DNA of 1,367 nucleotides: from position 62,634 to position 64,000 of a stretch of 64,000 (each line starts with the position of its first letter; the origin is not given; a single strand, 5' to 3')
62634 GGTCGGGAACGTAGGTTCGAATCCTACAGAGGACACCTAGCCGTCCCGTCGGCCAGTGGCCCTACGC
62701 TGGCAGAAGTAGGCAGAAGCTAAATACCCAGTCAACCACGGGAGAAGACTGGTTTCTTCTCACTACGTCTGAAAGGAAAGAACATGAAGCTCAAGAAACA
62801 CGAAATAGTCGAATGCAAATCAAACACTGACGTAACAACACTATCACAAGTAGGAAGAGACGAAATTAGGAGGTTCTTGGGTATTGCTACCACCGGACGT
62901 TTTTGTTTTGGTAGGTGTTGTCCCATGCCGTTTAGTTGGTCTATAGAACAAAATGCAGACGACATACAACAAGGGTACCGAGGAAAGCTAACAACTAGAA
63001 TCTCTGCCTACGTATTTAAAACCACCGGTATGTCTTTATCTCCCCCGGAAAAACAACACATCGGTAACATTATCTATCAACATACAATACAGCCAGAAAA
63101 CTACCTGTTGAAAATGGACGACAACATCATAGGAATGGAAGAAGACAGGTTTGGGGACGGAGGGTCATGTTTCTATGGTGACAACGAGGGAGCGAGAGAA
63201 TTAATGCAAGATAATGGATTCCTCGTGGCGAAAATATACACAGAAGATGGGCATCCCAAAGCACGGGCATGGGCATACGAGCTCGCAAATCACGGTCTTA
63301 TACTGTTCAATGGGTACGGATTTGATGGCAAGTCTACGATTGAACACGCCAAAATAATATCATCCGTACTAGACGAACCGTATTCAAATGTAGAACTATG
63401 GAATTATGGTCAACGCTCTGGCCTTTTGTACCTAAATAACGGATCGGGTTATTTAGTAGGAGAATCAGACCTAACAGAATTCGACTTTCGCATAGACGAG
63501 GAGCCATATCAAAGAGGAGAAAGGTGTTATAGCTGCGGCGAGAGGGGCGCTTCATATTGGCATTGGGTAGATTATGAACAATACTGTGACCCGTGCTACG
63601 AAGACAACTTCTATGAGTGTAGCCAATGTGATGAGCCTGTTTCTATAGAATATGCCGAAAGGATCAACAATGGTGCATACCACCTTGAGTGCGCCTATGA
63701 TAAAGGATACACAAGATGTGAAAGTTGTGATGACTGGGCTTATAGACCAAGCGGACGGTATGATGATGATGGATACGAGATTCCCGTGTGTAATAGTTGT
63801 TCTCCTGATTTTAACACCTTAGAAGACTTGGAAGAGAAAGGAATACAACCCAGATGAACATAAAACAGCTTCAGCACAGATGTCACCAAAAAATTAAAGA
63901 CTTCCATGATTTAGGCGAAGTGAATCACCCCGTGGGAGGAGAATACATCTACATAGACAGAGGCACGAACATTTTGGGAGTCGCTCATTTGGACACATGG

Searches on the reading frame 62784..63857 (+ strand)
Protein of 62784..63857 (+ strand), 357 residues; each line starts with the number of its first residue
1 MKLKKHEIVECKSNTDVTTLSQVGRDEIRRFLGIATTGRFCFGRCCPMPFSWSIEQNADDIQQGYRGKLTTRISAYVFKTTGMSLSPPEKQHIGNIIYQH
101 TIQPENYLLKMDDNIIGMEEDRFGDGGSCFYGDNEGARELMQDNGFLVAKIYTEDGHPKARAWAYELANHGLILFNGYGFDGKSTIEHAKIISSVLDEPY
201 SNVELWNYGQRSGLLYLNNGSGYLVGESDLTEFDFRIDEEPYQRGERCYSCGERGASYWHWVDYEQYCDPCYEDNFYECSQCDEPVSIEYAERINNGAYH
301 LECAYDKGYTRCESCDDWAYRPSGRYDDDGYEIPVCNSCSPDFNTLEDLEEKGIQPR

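Call 12: search_protein_families(library=pfam, proteins=[window:62784-63857:+], max_evalue=0.1)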
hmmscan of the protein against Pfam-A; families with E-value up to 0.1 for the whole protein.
window:62784-63857:+ (357 aa): 0 families

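Call 15: find_related_loci(query=window:62784-63857:+, collection=viral_contigs, flank=10000)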
Query window:62784-63857:+ (357 aa) in viral_contigs; peptide patterns used: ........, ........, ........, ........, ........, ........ (x = any residue, [..] = any of these).
6 stretches matched a pattern, but none encodes a relative of the query by tblastn (E <= 1e-3).

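Call 16: find_encoding_contigs(protein=window:62784-63857:+, flank=10000, max_places=10)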
Protein window:62784-63857:+ (357 aa): no gene with exactly this product is on record in the collection.

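Call 17: find_homologous_proteins(query=window:62784-63857:+)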
Query window:62784-63857:+ (357 aa): 2 proteins with E <= 0.001 among 837 candidates.
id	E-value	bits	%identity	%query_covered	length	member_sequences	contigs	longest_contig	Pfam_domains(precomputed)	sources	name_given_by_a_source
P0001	1.2e-253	859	100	100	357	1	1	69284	-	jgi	-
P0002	1.2e-30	125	30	76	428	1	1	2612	-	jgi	-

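Call 18: find_encoding_contigs(protein=P0001, flank=10000, max_places=10)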
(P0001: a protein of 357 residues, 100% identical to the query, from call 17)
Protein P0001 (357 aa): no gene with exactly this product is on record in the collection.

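Call 19: find_encoding_contigs(protein=P0002, flank=10000, max_places=10)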
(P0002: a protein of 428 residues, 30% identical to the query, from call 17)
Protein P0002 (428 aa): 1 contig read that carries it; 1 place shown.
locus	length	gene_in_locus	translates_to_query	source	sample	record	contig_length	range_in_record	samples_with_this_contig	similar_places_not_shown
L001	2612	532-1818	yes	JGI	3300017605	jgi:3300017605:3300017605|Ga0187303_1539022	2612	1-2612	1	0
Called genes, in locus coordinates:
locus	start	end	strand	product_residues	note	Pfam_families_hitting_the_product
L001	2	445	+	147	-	?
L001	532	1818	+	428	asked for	-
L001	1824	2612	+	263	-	?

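Call 21: search_protein_families(library=phrogs, proteins=[window:62784-63857:+], max_evalue=0.01)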
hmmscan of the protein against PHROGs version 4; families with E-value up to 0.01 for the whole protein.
window:62784-63857:+ (357 aa): 0 families
